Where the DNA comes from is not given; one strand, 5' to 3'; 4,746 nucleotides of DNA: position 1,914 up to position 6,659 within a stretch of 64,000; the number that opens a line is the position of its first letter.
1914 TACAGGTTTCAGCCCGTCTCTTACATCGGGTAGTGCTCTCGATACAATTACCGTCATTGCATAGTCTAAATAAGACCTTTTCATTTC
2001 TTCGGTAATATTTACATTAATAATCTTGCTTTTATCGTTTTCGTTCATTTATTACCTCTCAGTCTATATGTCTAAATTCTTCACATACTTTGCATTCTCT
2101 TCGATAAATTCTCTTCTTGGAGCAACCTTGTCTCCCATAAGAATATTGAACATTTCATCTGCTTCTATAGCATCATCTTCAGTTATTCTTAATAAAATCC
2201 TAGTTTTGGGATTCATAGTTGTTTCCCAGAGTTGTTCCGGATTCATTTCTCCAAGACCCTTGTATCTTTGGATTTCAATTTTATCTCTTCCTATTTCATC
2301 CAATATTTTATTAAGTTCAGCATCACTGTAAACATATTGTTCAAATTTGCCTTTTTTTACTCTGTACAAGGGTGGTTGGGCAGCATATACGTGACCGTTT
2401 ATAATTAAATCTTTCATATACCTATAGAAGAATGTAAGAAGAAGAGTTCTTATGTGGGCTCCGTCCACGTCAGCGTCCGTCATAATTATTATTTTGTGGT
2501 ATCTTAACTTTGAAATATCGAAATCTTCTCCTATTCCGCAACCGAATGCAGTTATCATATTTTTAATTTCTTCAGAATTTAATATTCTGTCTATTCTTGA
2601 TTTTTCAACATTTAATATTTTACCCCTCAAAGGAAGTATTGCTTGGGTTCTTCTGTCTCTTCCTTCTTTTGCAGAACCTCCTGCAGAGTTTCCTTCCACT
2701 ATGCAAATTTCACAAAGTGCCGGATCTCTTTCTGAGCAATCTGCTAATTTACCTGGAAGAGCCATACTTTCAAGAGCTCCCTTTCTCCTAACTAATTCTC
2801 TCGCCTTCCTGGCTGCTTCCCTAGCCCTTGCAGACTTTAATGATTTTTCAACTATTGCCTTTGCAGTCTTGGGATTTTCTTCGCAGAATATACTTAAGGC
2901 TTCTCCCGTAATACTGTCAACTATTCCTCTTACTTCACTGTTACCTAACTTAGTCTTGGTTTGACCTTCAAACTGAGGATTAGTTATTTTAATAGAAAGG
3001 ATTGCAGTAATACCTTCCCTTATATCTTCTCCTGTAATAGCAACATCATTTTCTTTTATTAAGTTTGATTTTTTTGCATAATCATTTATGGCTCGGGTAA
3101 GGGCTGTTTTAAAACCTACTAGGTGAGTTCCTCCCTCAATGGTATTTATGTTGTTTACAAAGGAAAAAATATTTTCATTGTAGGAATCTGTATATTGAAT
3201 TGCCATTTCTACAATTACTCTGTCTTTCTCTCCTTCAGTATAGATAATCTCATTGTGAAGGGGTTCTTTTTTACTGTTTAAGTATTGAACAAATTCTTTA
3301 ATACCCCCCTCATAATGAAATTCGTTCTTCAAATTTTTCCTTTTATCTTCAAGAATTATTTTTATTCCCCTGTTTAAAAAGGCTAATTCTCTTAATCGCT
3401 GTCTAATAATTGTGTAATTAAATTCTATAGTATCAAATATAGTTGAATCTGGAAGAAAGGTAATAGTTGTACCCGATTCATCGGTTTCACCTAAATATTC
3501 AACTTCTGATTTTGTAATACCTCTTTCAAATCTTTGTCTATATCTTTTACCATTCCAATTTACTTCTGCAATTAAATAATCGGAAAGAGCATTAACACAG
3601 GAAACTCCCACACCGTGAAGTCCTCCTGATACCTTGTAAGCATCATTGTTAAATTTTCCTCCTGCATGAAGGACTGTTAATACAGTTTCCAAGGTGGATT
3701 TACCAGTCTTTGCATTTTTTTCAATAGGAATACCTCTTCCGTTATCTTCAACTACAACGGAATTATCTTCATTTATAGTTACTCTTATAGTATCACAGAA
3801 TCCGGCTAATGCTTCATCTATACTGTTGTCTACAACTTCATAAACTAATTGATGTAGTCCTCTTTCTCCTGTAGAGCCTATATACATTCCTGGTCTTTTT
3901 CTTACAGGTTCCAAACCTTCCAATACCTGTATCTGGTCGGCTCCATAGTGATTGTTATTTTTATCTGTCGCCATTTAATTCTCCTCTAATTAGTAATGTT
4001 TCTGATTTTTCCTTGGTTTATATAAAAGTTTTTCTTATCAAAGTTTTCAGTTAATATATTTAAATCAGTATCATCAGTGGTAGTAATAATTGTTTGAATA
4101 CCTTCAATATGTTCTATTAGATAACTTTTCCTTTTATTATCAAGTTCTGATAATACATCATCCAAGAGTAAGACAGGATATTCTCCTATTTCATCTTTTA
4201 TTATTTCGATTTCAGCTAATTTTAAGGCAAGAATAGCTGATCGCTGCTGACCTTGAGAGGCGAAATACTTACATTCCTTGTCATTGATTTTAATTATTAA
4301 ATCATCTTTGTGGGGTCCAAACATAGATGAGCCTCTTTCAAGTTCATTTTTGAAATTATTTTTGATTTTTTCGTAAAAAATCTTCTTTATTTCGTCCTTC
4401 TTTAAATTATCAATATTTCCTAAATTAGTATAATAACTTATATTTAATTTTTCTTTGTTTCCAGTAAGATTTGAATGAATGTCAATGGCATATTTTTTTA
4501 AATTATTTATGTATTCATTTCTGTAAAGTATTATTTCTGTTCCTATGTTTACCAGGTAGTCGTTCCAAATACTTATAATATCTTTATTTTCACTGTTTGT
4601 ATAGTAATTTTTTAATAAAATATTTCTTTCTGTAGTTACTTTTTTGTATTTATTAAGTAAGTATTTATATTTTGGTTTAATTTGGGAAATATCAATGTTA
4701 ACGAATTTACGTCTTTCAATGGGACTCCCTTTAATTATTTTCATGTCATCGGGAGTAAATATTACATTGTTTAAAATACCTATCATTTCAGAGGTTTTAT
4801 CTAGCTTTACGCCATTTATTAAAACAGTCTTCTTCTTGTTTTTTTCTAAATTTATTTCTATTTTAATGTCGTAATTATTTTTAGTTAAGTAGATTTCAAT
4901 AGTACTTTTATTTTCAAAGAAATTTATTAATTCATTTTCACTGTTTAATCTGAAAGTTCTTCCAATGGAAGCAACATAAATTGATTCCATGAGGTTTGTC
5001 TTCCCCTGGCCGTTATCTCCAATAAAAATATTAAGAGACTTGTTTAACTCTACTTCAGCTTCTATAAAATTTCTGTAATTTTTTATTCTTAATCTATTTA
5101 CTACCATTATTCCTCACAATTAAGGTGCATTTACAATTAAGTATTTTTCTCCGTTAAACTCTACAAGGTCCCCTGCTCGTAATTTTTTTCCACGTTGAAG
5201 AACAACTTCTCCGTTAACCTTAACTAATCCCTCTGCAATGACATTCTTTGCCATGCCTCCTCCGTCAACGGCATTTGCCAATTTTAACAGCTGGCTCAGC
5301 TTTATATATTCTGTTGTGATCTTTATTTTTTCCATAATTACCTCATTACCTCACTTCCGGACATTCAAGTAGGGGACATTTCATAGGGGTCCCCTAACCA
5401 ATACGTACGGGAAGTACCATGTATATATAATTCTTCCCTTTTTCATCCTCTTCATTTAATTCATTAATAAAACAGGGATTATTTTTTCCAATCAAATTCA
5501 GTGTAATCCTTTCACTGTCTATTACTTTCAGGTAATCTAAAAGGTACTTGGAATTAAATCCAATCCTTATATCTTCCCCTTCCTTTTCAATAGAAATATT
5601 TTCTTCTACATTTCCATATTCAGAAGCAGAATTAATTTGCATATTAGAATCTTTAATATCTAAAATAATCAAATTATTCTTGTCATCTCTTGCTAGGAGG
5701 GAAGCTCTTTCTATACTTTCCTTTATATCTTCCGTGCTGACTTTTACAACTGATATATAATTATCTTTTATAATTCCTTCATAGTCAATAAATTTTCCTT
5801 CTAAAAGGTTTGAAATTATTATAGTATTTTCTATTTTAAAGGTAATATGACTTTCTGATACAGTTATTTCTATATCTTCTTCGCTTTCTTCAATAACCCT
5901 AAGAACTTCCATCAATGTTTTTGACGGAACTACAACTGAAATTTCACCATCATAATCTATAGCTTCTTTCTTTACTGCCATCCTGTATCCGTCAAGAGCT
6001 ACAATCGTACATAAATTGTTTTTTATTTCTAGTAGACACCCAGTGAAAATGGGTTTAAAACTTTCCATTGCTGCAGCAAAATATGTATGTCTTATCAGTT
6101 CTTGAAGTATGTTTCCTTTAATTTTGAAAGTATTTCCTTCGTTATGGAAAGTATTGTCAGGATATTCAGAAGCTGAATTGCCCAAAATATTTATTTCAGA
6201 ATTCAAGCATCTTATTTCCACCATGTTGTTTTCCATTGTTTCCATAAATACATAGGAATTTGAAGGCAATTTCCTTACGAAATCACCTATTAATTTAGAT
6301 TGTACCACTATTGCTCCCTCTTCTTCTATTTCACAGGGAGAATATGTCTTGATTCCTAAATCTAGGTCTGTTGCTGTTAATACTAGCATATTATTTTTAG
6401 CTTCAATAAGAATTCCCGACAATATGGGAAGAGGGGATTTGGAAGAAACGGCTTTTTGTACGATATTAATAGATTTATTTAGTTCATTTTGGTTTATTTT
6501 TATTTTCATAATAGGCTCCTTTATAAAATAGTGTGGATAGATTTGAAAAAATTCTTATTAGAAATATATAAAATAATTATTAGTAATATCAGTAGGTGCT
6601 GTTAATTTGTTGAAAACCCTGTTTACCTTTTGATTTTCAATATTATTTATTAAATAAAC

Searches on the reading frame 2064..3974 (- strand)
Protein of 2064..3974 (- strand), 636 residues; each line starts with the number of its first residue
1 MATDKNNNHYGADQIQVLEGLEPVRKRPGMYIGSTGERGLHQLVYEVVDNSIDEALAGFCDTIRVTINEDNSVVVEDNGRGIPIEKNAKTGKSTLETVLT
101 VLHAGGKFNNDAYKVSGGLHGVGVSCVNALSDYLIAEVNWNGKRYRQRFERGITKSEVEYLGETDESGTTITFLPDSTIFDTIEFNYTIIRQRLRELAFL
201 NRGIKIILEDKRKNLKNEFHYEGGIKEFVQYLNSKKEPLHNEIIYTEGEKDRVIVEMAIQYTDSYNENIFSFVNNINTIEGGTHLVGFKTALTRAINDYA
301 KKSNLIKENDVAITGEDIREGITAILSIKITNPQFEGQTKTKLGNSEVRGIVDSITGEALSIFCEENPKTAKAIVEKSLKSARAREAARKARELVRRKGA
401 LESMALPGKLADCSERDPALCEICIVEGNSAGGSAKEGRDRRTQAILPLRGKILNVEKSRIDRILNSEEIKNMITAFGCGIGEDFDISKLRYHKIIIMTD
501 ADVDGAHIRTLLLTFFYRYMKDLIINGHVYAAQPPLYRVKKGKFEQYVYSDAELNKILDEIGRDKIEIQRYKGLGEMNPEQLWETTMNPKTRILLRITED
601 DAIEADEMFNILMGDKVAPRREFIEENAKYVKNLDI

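Call 62: search_protein_families(library=ncbifam, proteins=[window:2064-3974:-], max_evalue=1e-20)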
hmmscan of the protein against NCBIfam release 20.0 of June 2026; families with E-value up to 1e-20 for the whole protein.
window:2064-3974:- (636 aa): 5 families
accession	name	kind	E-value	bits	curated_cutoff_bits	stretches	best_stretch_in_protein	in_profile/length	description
NF011501.0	PRK14939.1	subfamily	0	1061.7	796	2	3-563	3-565/803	DNA gyrase subunit B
NF004189.0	PRK05644.1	subfamily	0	1057.1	740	1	4-636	4-641/641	DNA gyrase subunit B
TIGR01059.1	gyrB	equivalog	0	1026.8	882.4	1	10-636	1-639/639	DNA topoisomerase (ATP-hydrolyzing) subunit B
TIGR01058.1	parE_Gpos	equivalog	2.6e-248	825.6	899.95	1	8-630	3-629/637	DNA topoisomerase IV subunit B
TIGR01055.1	parE_Gneg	equivalog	6.3e-184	612.9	723.35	1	9-628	3-622/625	DNA topoisomerase IV subunit B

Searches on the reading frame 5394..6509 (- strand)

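Call 62: search_protein_families(library=ncbifam, proteins=[window:5394-6509:-], max_evalue=1e-20)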
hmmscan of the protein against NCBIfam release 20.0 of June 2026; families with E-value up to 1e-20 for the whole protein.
window:5394-6509:- (371 aa): 3 families
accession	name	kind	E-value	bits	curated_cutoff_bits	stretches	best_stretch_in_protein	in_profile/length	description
TIGR00663.1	dnan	equivalog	2.6e-82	276.7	137.65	1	1-369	1-366/367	DNA polymerase III subunit beta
NF004184.0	PRK05643.3-2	equivalog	5.6e-46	157.2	443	1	1-355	1-365/375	DNA polymerase III subunit beta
NF011508.0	PRK14946.1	equivalog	1.1e-31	110.4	513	1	1-351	1-352/366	DNA polymerase III subunit beta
